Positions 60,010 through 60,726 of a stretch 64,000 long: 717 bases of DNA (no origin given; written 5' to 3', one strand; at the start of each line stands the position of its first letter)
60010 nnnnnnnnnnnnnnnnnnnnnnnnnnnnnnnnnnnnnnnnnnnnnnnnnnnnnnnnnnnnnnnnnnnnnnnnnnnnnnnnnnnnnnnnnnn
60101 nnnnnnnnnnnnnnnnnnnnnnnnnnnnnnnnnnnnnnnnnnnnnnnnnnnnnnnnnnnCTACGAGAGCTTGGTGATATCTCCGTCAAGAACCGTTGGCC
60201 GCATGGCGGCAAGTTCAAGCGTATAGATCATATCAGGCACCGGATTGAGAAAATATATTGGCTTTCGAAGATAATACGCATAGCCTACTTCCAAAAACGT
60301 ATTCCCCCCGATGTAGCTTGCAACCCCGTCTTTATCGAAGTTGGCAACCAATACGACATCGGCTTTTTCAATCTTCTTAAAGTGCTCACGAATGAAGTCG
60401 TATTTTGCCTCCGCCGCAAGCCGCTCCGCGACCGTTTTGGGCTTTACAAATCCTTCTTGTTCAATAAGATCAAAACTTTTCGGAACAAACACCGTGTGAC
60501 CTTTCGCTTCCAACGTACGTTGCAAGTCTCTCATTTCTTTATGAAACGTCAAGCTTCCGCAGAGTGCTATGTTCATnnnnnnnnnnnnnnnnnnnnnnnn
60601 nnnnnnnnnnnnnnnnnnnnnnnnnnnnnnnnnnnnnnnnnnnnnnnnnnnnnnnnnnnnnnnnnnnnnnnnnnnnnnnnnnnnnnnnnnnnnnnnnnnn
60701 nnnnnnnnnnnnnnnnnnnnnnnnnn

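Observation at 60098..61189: Two tandem NDT-like genes nested inside a tRNA cluster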

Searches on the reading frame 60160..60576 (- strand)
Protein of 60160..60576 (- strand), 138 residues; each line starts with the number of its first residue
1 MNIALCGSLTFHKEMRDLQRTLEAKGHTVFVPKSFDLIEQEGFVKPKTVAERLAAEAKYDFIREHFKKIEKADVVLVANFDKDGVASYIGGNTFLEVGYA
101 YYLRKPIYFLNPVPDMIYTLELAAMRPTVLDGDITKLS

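Call 4: search_protein_families(library=pfam, proteins=[window:60160-60576:-], max_evalue=1)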
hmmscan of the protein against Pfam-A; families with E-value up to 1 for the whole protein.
window:60160-60576:- (138 aa): 1 family
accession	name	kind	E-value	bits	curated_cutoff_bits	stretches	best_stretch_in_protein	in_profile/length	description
PF05014.21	Nuc_deoxyrib_tr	-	8.3e-07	29.6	28.8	1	5-113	3-99/117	Nucleoside 2-deoxyribosyltransferase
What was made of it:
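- PF05014 is the only Pfam family hit, and B just passes the cutoff (call 4). A falls below the Pfam cutoff (call 4).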

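Call 5: search_protein_families(library=ncbifam, proteins=[window:60160-60576:-], max_evalue=1)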
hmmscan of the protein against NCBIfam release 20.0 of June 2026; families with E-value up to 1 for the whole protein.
window:60160-60576:- (138 aa): 2 families
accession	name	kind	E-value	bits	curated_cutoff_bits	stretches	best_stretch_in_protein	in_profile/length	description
TIGR03682.1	arCOG04112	equivalog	0.011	15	202.8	1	50-121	116-192/308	diphthamide biosynthesis enzyme Dph2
TIGR00322.1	diphth2_R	domain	0.11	11.8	35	1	2-115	119-209/320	diphthamide biosynthesis enzyme Dph1/Dph2 domain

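Call 7: search_solved_structures(query=window:60160-60576:-, max_evalue=10, show_alignments=3)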
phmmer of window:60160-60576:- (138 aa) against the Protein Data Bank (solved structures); distinct sequences matched with E-value up to 10: 7.
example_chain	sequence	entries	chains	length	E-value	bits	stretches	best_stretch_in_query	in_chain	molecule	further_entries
3ahm_A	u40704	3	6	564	0.18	15.2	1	30-102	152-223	Oligopeptidase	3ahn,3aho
6evs_A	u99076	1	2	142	0.29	14.5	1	17-118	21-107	N-deoxyribosyltransferase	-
2yy6_A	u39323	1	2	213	0.47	13.8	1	93-123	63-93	phosphoglycolate phosphatase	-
2nyv_A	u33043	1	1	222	0.5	13.7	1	93-123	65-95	Phosphoglycolate phosphatase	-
3hjp_A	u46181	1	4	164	0.52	13.7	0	26-69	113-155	Peroxiredoxin, bacterioferritin comigratory protein homolog (Bcp-4)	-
4xhp_A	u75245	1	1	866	0.6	13.4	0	35-69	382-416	ParM hybrid fusion protein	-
2v0f_A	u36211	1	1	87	1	12.7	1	14-54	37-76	CHROMODOMAIN-HELICASE-DNA-BINDING PROTEIN 7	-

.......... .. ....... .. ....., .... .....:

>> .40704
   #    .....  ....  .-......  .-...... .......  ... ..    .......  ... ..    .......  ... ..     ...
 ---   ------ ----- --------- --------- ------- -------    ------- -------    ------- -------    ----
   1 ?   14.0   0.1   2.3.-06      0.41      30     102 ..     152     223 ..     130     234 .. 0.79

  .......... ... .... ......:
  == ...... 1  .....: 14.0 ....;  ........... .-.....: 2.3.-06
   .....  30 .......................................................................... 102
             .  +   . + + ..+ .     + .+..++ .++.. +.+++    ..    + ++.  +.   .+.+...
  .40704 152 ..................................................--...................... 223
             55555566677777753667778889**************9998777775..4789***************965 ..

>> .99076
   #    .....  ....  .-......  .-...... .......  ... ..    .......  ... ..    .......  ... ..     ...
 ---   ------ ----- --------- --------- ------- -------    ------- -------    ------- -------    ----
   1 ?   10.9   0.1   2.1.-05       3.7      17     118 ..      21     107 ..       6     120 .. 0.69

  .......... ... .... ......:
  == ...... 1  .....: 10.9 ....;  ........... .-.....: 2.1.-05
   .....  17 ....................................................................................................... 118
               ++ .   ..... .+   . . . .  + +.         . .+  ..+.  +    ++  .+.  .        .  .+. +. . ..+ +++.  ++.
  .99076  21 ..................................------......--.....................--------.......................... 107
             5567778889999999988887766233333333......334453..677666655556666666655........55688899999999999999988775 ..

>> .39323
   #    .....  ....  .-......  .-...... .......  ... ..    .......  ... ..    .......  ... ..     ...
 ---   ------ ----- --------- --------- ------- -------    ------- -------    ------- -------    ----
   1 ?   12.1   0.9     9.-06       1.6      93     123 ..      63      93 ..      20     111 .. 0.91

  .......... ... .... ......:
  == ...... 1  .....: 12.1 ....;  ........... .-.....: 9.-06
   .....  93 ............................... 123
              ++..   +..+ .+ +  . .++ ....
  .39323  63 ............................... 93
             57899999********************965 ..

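Call 9: find_homologous_proteins(query=window:60160-60576:-)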
Query window:60160-60576:- (138 aa): 268 proteins with E <= 0.001 among 287 candidates; the best 120 are listed.
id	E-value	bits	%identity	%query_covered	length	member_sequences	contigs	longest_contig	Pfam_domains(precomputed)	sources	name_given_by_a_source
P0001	1.2e-85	302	100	100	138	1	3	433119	PF05014.22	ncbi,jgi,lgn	-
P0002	1.4e-66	240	79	100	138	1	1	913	PF05014.22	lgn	-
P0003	1.4e-62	227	72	100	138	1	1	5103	PF05014.22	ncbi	-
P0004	9.7e-62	225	70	100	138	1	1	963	PF05014.22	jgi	jgi:nucleoside 2-deoxyribosyltransferase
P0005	4.3e-57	210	71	100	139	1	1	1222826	PF05014.22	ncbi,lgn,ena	-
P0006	4.4e-57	210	71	98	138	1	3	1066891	-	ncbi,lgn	-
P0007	7.7e-57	209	67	100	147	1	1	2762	-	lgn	-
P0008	1.2e-56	208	68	99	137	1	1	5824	-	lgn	-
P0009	6.2e-56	206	70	99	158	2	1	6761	-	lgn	-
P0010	1.3e-55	205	69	100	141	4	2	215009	-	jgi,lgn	-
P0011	1.9e-55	204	70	99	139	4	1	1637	-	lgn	-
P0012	3.4e-55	204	67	100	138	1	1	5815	-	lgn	-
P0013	3.6e-55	204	69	99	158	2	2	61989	-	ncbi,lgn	-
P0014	1.2e-54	202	70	99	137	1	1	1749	-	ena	-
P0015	1.3e-54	202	67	99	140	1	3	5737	-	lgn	-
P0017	2.3e-54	201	67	99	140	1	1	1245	PF05014.22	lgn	-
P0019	4.1e-54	200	67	99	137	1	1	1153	PF05014.22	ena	-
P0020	8.7e-54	199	67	99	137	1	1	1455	PF05014.22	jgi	jgi:nucleoside 2-deoxyribosyltransferase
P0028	8.8e-53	196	68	99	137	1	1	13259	PF05014.22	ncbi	-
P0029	1.1e-52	196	63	100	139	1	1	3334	PF05014.22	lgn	-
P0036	3.0e-52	194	64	100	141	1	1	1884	PF05014.22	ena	-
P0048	7.1e-50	186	59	100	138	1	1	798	PF05014.22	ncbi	-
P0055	2.6e-49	185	59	100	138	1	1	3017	PF05014.22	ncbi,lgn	-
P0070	1.9e-47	179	55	100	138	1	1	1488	PF05014.22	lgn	-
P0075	3.4e-47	178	57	100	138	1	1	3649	PF05014.22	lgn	-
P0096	2.3e-45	172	53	99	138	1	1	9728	PF05014.22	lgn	-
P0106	5.2e-44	167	52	100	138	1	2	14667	PF05014.22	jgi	jgi:nucleoside 2-deoxyribosyltransferase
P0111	8.2e-43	164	53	100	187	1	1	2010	PF05014.22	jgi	jgi:hypothetical protein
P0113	1.1e-42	163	55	100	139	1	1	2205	PF05014.22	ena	-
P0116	7.0e-42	161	54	99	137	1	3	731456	PF05014.22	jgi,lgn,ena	jgi:nucleoside 2-deoxyribosyltransferase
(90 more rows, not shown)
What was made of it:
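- JGI names some members NDT (call 9).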

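Call 11: find_encoding_contigs(protein=P0005, flank=5000, max_places=3)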
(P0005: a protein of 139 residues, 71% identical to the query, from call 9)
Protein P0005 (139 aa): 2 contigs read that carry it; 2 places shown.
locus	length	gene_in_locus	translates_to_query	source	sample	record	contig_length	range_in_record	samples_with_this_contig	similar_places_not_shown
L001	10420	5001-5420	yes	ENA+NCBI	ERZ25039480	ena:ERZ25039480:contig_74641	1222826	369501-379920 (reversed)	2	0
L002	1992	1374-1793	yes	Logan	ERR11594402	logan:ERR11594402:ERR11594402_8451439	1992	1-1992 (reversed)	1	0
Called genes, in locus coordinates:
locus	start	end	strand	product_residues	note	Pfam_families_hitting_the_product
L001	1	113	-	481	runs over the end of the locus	-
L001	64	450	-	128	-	PF00376:MerR, PF12728:HTH_17, PF13411:MerR_1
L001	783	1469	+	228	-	PF18912:DZR_2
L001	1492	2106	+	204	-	PF04263:TPK_catalytic, PF04265:TPK_B1_binding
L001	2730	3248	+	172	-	-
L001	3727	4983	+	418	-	PF00202:Aminotran_3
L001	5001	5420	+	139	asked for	PF05014:Nuc_deoxyrib_tr (weak)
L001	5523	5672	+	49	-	-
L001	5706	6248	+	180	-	PF02834:LigT_PEase (faint), PF13563:2_5_RNA_ligase2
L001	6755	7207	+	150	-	PF00583:Acetyltransf_1, PF13673:Acetyltransf_10, PF13508:Acetyltransf_7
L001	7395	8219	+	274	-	PF03239:FTR1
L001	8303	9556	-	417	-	-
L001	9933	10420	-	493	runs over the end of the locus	PF03116:NQR2_RnfD_RnfE (weak), PF00175:NAD_binding_1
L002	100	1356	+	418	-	PF00202:Aminotran_3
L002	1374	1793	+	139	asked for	PF05014:Nuc_deoxyrib_tr (weak)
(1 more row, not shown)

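Call 12: find_encoding_contigs(protein=P0006, flank=5000, max_places=3)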
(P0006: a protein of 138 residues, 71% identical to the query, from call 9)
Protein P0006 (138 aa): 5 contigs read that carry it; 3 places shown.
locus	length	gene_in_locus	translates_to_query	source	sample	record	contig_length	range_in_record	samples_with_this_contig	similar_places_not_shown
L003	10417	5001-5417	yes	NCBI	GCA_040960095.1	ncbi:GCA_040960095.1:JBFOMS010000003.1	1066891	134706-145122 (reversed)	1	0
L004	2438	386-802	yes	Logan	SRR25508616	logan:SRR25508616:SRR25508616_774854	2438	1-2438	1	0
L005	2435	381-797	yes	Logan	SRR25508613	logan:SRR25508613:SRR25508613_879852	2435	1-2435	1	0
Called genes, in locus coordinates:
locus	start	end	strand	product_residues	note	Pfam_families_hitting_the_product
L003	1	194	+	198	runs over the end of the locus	-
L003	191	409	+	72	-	PF18901:DUF5657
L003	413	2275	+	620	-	-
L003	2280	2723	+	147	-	PF01668:SmpB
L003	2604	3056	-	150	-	-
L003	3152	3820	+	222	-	PF18912:DZR_2, PF00156:Pribosyltran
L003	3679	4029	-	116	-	-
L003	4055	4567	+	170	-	-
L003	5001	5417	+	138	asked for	-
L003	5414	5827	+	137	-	-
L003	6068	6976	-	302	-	PF00892:EamA, PF03151:TPT (faint), PF00892:EamA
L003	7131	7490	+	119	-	-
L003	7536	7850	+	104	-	-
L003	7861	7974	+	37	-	-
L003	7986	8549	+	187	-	PF00293:NUDIX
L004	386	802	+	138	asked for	-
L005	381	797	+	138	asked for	-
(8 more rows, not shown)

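Call 19: search_solved_structures(query=A1, max_evalue=10, show_alignments=5)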
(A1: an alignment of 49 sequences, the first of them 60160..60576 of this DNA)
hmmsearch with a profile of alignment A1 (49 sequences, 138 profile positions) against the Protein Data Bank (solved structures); distinct sequences matched with E-value up to 10: 1.
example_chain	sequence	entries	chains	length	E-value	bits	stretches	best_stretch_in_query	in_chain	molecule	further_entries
6evs_A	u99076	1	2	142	0.22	14.7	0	88-112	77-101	N-deoxyribosyltransferase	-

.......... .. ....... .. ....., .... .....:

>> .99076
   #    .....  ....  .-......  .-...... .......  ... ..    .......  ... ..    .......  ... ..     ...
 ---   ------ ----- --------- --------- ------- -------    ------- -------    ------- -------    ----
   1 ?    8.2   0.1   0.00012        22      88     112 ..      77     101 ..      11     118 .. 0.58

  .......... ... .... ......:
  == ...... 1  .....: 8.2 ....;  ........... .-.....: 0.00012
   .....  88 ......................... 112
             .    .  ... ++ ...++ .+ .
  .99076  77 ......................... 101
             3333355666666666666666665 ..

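Call 20: find_related_loci(query=A1, collection=genome_contigs, flank=5000)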
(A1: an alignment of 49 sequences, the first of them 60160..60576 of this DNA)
Query A1 (138 aa) in genome_contigs; peptide patterns used: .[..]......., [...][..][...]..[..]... (x = any residue, [..] = any of these).
300 stretches matched a pattern; 297 encode a relative of the query (tblastn E <= 1e-3); the best 80 are kept; 78 distinct loci.
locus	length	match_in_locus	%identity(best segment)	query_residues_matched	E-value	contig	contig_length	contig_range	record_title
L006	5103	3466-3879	72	1-138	3e-68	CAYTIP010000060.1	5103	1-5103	MAG TPA_asm: uncultured Gammaproteobacteria bacterium isolate SRP220891_co1_172 genome assembly, contig: NODE_32833_leng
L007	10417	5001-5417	71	1-138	3e-64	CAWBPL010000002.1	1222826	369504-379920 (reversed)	MAG: Candidatus Gottesmanbacteria bacterium isolate MFD01476.bin.2.135 genome assembly, contig: contig_74641, whole geno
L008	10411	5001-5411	69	1-137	3e-62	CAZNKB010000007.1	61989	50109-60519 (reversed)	MAG TPA_asm: uncultured Gammaproteobacteria bacterium isolate SRP173033_co3_60 genome assembly, contig: NODE_406_length_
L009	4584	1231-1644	68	1-138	5e-62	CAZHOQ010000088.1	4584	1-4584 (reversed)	MAG TPA_asm: uncultured Gammaproteobacteria bacterium isolate SRP093185_co1_203 genome assembly, contig: NODE_14172_leng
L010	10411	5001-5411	66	1-137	6e-60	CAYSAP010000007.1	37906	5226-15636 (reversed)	MAG TPA_asm: uncultured Gammaproteobacteria bacterium isolate SRP090828_co2_19 genome assembly, contig: NODE_371_length_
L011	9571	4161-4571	65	1-137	7e-60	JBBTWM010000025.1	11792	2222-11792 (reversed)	MAG: Patescibacteria group bacterium isolate H41-bin127_1 H41_bin127_1_000000000025, whole genome shotgun sequence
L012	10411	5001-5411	64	1-137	1e-59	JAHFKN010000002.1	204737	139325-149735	MAG: Candidatus Gottesmanbacteria bacterium isolate nzgw410 NODE_37_length_204738_cov_18.718000, whole genome shotgun se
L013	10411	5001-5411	70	1-137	3e-59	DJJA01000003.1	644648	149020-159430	MAG TPA_asm: Candidatus Gottesmanbacteria bacterium UBA6580 UBA6580_contig_80, whole genome shotgun sequence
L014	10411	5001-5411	68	1-137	3e-59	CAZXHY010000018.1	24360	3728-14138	MAG TPA_asm: uncultured Gammaproteobacteria bacterium isolate ERP113451_co3_13 genome assembly, contig: NODE_1448_length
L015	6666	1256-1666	68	1-137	4e-59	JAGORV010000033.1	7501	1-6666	Candidatus Woesebacteria bacterium isolate Gw_Eff_bin_29 Gw_Eff_28825_length_7501_cov_7.181041, whole genome shotgun seq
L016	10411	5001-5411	63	1-137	6e-58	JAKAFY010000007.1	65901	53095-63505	MAG: bacterium isolate WY2.bin139 NODE_570_length_65901_cov_2.175024, whole genome shotgun sequence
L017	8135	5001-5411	58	1-137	2e-56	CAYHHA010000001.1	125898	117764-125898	MAG TPA_asm: uncultured Gammaproteobacteria bacterium isolate ERP119702_co3_129 genome assembly, contig: NODE_34_length_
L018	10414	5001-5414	56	1-138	9e-56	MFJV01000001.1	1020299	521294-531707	MAG: Candidatus Gottesmanbacteria bacterium RIFCSPLOWO2_01_FULL_43_11b rifcsplowo2_01_scaffold_30, whole genome shotgun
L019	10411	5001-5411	62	1-137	3e-55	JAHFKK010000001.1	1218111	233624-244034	MAG: Candidatus Gottesmanbacteria bacterium isolate nzgw408 NODE_1_length_1218112_cov_6.992134, whole genome shotgun seq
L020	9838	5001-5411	58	1-137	4e-55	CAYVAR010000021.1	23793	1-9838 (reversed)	MAG TPA_asm: uncultured Gammaproteobacteria bacterium isolate binchicken_co110_1166 genome assembly, contig: NODE_4652_l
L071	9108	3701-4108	46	1-138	8e-37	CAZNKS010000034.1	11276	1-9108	MAG TPA_asm: uncultured Pseudomonadales bacterium isolate SRP170004_co1_558 genome assembly, contig: NODE_9327_length_11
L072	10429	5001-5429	45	1-138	8e-37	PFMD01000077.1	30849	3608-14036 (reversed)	MAG: Candidatus Kerfeldbacteria bacterium CG_4_10_14_0_8_um_filter_42_10 CG_4_10_14_0.8_um_filter_scaffold_601_c, whole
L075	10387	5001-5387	47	1-137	3e-36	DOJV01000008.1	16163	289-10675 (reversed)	MAG TPA_asm: Candidatus Uhrbacteria bacterium isolate UBA12432 contig_1313, whole genome shotgun sequence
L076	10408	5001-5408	42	1-137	2e-35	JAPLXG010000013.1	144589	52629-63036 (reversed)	MAG: Candidatus Moraniibacteriota bacterium isolate LacPavin_0818_WC55_MAG_41_28 LacPavin_0818_WC55_scaffold_382906, who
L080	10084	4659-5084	42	1-137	2e-34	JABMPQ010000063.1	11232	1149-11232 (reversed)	MAG: Parcubacteria group bacterium isolate bin.624 k141_5768741, whole genome shotgun sequence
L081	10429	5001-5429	44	1-137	1e-34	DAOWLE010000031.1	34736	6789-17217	MAG TPA_asm: bacterium isolate CSMAG_2113 CSMAG_2113_k141_269530_length_34736_cov_23.0000, whole genome shotgun sequence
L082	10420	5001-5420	42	1-135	4e-34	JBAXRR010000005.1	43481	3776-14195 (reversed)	MAG: bacterium isolate ELA588 MAG588_5, whole genome shotgun sequence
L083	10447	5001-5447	40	1-138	6e-34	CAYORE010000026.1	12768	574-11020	MAG TPA_asm: uncultured Bdellovibrionales bacterium isolate binchicken_co219_250 genome assembly, contig: k141_283807, w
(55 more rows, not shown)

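Call 23: predict_structure(alignment_id=A1)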
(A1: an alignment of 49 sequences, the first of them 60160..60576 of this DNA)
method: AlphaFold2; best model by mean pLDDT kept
length: 138 residues; sequences in the alignment: 49
mean_pLDDT: 94.0   pTM: 0.87
mean pLDDT of the five models: 94.0, 92.6, 92.6, 92.4, 91.8
residues with pLDDT >= 90: 110; 70-90: 28; 50-70: 0; < 50: 0
segments of 3 or more residues with pLDDT < 50: none
pLDDT, mean of each block of 10 residues (from residue 1): 95 96 97 86 83 89 96 98 95 97 98 96 97 92
secondary structure, 60 per line:
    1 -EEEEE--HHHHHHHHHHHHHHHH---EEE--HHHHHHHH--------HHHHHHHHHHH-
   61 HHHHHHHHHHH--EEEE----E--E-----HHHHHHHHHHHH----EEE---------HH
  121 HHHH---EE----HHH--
elements in order: E2-6 H9-24 E28-30 H33-40 H49-59 H61-71 E74-77 H91-102 E107-109 H119-124
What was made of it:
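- The AF2 model has pLDDT 94 and pTM 0.87 (call 23).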

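Call 26: find_encoding_contigs(protein=P0001, flank=10000, max_places=3)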
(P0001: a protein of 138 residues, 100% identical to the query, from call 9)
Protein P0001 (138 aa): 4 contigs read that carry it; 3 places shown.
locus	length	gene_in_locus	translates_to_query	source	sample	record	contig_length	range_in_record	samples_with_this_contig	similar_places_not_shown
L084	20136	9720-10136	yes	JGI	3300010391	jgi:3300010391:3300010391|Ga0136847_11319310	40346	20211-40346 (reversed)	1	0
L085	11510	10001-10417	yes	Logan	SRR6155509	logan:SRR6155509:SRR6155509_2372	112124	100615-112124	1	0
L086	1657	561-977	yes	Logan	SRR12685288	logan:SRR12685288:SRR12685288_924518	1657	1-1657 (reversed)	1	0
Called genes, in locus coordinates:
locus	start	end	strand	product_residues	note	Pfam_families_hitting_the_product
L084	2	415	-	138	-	?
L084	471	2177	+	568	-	PF08486:SpoIID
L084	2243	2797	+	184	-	PF03703:bPH_2 (weak)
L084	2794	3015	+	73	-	PF18901:DUF5657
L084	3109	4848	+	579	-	-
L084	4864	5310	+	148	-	PF01668:SmpB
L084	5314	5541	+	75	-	-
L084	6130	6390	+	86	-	PF01541:GIY-YIG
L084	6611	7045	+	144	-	PF00156:Pribosyltran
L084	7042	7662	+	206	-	PF04263:TPK_catalytic, PF04265:TPK_B1_binding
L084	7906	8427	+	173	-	-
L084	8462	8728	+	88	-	-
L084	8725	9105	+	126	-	PF01850:PIN (weak)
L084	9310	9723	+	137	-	PF05014:Nuc_deoxyrib_tr (weak)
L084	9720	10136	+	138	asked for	PF05014:Nuc_deoxyrib_tr (weak)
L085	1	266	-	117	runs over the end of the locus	PF18895:T4SS_pilin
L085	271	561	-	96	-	PF18895:T4SS_pilin (weak)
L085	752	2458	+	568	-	PF08486:SpoIID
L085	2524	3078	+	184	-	PF03703:bPH_2 (weak)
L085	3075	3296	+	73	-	PF18901:DUF5657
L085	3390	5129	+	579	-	-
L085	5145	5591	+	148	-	PF01668:SmpB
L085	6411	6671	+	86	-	PF01541:GIY-YIG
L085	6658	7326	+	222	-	PF18912:DZR_2, PF00156:Pribosyltran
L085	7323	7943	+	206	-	PF04263:TPK_catalytic, PF04265:TPK_B1_binding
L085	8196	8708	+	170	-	-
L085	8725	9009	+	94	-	-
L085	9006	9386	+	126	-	PF01850:PIN (weak)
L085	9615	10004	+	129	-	PF05014:Nuc_deoxyrib_tr (weak)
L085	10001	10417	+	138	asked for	PF05014:Nuc_deoxyrib_tr (weak)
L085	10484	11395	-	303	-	PF00892:EamA, PF03151:TPT (weak), PF00892:EamA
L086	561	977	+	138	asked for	PF05014:Nuc_deoxyrib_tr (weak)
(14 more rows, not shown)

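Call 45: search_protein_families(library=padloc, proteins=[window:60160-60576:-], max_evalue=1)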
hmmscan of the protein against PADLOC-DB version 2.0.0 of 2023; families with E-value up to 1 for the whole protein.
window:60160-60576:- (138 aa): 0 families
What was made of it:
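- On TIR-type NADases / defence systems: No PADLOC hit (call 45).
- PADLOC gives no hit (call 45). There is no Pfam TIR hit (call 4) and no PADLOC hit (call 45).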

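Call 46: search_protein_families(library=phrogs, proteins=[window:60160-60576:-], max_evalue=1)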
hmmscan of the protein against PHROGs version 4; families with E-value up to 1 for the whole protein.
window:60160-60576:- (138 aa): 4 families
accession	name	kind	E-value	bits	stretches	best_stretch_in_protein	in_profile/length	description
phrog_7995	-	DNA, RNA and nucleotide metabolism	0.018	15.3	1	15-112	39-132/336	nucleoside deoxyribosyltransferase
phrog_37065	-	unknown function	0.13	12.6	1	38-77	44-83/348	-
phrog_18009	-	unknown function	0.2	12.2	1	28-75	54-101/281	-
phrog_7217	-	unknown function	0.41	11.9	1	45-83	36-74/82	-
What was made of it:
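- Tried and rejected: PADLOC gave no hit, and PHROGs gave only a weak NDT hit at E 0.018 (calls 45, 46).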

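Call 56: search_protein_representatives(alignment_id=A1)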
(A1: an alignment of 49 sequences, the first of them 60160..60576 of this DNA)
Query: 49 sequences, 138 profile positions. Proteins with E-value up to 0.001 (for the whole library): 1852; up to 1e-10: 971; up to 1e-30: 161. The best 150 are listed.
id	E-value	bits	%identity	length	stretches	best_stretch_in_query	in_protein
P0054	2.5e-68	244.6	-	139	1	1-135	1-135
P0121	2.4e-65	234.9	-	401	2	1-137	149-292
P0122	5.7e-54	198.1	-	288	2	1-137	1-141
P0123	1.5e-52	193.5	-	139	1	1-137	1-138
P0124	4.3e-49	182.3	-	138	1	1-137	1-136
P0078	4.6e-47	175.7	-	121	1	1-109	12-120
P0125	3.2e-44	166.5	-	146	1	1-137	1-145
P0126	4.9e-42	159.4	-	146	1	1-137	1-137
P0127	8.6e-42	158.6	-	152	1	1-137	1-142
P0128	3.0e-41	156.9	-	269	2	2-137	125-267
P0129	3.2e-41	156.8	-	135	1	1-137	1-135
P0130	3.3e-41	156.7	-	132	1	9-137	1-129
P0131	3.4e-41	156.7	-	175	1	1-137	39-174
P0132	4.0e-41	156.5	-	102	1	38-137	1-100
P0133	4.9e-41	156.2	-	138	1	1-137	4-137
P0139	1.7e-38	147.9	-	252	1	2-136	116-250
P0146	1.9e-37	144.5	-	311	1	2-137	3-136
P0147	2.5e-37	144.2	-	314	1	1-137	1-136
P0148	2.6e-37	144.1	-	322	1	2-137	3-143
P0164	8.9e-36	139.1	-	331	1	1-137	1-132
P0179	2.0e-34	134.7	-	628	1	3-137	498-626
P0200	3.5e-33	130.7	-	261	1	2-137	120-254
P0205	4.8e-33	130.3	-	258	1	2-137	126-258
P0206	4.8e-33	130.3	-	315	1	1-137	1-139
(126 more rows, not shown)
